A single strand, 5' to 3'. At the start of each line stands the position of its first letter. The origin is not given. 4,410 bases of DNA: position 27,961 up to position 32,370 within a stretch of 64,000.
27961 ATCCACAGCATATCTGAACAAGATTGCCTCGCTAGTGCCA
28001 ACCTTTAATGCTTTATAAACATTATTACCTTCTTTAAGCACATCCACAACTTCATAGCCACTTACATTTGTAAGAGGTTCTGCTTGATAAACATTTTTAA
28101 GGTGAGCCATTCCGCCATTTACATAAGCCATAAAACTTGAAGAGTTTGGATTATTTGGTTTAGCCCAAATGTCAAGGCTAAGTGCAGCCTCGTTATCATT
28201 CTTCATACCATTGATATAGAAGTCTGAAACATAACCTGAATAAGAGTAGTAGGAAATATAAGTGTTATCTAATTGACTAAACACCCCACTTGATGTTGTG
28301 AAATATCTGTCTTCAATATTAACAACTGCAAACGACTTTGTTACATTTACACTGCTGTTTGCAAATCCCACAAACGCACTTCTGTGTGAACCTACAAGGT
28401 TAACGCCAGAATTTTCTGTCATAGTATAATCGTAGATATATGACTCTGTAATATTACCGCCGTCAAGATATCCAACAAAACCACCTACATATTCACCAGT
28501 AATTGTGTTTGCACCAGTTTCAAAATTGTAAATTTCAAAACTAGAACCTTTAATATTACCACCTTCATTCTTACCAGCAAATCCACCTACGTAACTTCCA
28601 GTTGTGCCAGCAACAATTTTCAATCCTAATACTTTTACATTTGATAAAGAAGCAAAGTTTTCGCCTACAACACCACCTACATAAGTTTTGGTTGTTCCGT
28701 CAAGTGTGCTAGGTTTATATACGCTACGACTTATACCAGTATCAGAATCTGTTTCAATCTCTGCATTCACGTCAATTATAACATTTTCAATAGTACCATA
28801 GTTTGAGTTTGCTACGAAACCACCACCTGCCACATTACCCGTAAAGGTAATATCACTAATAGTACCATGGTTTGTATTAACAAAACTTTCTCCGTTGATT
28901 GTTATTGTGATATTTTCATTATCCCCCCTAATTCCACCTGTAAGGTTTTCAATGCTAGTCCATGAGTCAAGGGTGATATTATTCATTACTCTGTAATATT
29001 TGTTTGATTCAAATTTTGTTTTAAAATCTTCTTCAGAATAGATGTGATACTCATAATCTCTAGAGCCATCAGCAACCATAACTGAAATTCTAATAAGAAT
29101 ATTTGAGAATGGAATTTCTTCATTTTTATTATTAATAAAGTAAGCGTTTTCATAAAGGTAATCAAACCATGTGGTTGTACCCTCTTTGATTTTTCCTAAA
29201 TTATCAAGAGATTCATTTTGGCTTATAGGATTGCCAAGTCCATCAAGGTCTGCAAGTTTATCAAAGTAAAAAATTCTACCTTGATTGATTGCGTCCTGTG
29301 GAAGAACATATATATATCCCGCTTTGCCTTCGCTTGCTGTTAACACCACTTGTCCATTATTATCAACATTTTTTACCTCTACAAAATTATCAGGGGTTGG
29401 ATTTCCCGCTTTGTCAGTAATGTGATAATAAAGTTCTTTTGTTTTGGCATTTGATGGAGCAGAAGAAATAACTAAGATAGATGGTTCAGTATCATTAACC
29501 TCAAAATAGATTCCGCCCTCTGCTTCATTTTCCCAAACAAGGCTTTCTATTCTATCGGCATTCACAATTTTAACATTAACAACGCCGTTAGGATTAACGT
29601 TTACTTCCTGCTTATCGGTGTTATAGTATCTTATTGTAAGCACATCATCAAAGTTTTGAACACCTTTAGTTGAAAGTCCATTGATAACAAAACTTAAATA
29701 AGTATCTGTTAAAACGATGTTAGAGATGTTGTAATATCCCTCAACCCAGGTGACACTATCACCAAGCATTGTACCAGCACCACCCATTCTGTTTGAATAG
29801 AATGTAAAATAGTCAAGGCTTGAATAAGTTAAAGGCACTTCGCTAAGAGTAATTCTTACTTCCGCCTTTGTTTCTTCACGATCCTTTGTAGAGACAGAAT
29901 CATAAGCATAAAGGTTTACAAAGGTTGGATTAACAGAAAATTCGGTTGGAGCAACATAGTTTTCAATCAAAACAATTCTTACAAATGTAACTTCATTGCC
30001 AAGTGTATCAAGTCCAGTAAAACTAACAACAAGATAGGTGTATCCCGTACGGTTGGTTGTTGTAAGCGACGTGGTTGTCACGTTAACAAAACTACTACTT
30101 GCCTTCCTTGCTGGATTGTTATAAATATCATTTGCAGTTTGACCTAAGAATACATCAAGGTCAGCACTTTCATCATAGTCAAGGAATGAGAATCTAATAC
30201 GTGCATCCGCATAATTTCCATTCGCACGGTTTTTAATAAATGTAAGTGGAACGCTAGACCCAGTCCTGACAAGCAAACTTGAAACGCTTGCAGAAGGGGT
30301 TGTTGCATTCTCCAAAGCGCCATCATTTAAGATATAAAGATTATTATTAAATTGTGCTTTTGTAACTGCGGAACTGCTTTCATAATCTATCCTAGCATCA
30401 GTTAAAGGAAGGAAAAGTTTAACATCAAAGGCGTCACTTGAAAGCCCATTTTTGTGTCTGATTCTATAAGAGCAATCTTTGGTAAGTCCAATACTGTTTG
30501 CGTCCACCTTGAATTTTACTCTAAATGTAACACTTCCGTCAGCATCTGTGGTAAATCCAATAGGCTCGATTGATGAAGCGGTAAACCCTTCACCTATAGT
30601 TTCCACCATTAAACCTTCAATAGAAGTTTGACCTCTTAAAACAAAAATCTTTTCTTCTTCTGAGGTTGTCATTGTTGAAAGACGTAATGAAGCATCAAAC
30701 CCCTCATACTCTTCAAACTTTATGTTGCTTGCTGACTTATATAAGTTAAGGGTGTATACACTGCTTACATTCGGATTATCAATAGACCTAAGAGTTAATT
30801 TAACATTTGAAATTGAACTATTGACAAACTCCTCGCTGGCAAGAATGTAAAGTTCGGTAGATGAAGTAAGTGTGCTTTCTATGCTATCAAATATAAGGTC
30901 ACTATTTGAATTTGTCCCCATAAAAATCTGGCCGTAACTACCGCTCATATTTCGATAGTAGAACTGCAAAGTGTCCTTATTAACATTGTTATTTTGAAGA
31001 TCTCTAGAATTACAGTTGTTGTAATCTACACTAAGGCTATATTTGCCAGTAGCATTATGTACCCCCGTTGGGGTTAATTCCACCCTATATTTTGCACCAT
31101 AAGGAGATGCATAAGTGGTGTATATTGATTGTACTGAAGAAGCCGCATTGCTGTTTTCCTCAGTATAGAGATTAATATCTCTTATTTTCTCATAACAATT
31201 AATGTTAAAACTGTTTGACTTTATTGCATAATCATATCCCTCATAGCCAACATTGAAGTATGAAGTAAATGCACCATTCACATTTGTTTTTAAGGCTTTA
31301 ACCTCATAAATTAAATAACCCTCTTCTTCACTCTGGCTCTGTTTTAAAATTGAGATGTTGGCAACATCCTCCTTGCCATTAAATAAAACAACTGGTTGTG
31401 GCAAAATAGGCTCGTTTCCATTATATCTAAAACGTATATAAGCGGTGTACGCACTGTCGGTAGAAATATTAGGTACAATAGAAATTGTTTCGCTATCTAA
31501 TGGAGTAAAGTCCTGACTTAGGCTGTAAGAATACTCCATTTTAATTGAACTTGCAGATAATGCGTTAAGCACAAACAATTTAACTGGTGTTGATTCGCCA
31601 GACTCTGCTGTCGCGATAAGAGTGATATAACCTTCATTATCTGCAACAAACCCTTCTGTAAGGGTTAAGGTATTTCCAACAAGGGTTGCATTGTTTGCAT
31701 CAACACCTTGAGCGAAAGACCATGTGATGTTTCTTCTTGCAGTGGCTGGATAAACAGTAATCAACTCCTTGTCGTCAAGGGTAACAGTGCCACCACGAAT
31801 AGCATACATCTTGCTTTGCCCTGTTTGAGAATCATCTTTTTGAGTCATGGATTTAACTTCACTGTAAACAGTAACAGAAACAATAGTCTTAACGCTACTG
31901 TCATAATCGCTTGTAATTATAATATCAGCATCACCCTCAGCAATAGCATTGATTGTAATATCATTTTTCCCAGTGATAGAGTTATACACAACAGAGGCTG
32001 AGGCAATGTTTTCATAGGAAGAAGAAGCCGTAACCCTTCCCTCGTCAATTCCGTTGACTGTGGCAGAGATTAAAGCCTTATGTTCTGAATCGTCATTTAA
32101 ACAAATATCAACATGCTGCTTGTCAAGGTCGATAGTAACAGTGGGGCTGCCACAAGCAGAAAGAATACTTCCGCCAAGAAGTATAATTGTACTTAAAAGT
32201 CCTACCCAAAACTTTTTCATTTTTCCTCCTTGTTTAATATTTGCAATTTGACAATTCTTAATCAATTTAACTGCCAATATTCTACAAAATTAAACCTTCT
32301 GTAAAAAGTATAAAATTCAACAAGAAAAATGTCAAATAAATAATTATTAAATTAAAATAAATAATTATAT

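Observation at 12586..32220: Single 19.6-kb gene encoding a ~6544-aa lipoprotein built from GLUG-type repeats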

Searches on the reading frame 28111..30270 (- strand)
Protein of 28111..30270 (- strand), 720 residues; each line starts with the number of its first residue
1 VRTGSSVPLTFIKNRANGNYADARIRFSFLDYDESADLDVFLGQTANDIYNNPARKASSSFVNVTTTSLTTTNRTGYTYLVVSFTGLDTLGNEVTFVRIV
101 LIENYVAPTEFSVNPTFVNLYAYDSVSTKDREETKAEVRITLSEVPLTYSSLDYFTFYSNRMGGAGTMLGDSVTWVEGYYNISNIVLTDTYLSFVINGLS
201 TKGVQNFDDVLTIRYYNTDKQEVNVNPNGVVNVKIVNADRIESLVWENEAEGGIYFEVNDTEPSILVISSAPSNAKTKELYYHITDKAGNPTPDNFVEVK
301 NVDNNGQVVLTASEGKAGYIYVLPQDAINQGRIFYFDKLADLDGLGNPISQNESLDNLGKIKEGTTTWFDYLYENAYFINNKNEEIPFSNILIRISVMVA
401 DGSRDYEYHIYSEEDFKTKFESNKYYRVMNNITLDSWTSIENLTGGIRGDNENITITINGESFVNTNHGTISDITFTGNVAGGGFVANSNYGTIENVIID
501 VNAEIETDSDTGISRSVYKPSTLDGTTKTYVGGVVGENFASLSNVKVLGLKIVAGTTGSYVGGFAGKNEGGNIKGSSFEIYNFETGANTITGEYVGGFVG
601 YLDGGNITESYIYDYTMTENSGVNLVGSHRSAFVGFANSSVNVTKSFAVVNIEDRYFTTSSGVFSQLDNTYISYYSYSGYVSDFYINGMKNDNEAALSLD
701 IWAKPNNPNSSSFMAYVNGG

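Call 11: search_protein_families(library=pfam, proteins=[window:28111-30270:-], max_evalue=1)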
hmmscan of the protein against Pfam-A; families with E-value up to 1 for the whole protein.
window:28111-30270:- (720 aa): 1 family
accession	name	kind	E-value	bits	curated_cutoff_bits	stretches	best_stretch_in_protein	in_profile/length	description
PF07581.17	Glug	-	4.2e-11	42.9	20.5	3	558-579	2-24/28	The GLUG motif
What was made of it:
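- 28186..29082 (-): GLUG beta-helix module m1 (aa 1047-1345). Pfam Glug scores 42.9 bits in this piece (call 11).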

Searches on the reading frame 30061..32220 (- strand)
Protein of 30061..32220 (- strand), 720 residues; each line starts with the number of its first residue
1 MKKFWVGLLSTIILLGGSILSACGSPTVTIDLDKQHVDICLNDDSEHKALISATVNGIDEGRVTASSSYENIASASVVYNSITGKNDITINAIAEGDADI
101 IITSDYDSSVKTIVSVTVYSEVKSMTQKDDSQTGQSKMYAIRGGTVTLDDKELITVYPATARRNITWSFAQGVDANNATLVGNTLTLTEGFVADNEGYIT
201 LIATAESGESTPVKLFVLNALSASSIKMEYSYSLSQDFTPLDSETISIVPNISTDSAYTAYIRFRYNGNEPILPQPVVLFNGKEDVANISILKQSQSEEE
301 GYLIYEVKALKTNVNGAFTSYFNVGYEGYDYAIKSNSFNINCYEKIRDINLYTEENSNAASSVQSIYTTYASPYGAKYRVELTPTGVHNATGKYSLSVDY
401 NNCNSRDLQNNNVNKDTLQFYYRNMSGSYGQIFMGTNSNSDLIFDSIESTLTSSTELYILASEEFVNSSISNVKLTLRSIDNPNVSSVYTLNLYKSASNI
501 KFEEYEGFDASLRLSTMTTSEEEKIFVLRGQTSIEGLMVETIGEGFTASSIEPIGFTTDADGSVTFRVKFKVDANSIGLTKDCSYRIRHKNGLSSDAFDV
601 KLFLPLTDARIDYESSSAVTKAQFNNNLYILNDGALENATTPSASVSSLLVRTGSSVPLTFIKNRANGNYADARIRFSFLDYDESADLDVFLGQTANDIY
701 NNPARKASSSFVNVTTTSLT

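Call 11: search_protein_families(library=pfam, proteins=[window:30061-32220:-], max_evalue=1)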
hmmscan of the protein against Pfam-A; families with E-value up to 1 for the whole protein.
window:30061-32220:- (720 aa): 0 families

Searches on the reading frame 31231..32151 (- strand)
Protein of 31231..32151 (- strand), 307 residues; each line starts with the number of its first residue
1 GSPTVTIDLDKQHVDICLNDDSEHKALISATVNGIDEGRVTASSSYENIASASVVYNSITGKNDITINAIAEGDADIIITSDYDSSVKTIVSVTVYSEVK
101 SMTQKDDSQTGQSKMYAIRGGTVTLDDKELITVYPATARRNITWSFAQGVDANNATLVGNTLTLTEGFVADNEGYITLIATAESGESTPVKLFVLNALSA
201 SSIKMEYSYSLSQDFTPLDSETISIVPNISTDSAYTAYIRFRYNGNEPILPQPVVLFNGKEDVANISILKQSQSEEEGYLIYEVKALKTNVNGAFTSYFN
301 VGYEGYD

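Call 69: search_solved_structures(query=window:31231-32151:-, max_evalue=10, show_alignments=2)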
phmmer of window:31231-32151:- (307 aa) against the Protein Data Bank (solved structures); distinct sequences matched with E-value up to 10: 3.
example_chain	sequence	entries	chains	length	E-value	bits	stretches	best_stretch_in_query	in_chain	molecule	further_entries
1wz3_A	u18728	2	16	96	0.41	13.2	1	231-305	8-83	autophagy 12b | Ubiquitin-like protein ATG12B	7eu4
4zn6_A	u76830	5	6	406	0.43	13.1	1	107-181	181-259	1-deoxy-D-xylulose 5-phosphate reductoisomerase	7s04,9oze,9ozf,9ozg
2zcu_A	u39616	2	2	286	0.51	12.9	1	109-221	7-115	Uncharacterized oxidoreductase ytfG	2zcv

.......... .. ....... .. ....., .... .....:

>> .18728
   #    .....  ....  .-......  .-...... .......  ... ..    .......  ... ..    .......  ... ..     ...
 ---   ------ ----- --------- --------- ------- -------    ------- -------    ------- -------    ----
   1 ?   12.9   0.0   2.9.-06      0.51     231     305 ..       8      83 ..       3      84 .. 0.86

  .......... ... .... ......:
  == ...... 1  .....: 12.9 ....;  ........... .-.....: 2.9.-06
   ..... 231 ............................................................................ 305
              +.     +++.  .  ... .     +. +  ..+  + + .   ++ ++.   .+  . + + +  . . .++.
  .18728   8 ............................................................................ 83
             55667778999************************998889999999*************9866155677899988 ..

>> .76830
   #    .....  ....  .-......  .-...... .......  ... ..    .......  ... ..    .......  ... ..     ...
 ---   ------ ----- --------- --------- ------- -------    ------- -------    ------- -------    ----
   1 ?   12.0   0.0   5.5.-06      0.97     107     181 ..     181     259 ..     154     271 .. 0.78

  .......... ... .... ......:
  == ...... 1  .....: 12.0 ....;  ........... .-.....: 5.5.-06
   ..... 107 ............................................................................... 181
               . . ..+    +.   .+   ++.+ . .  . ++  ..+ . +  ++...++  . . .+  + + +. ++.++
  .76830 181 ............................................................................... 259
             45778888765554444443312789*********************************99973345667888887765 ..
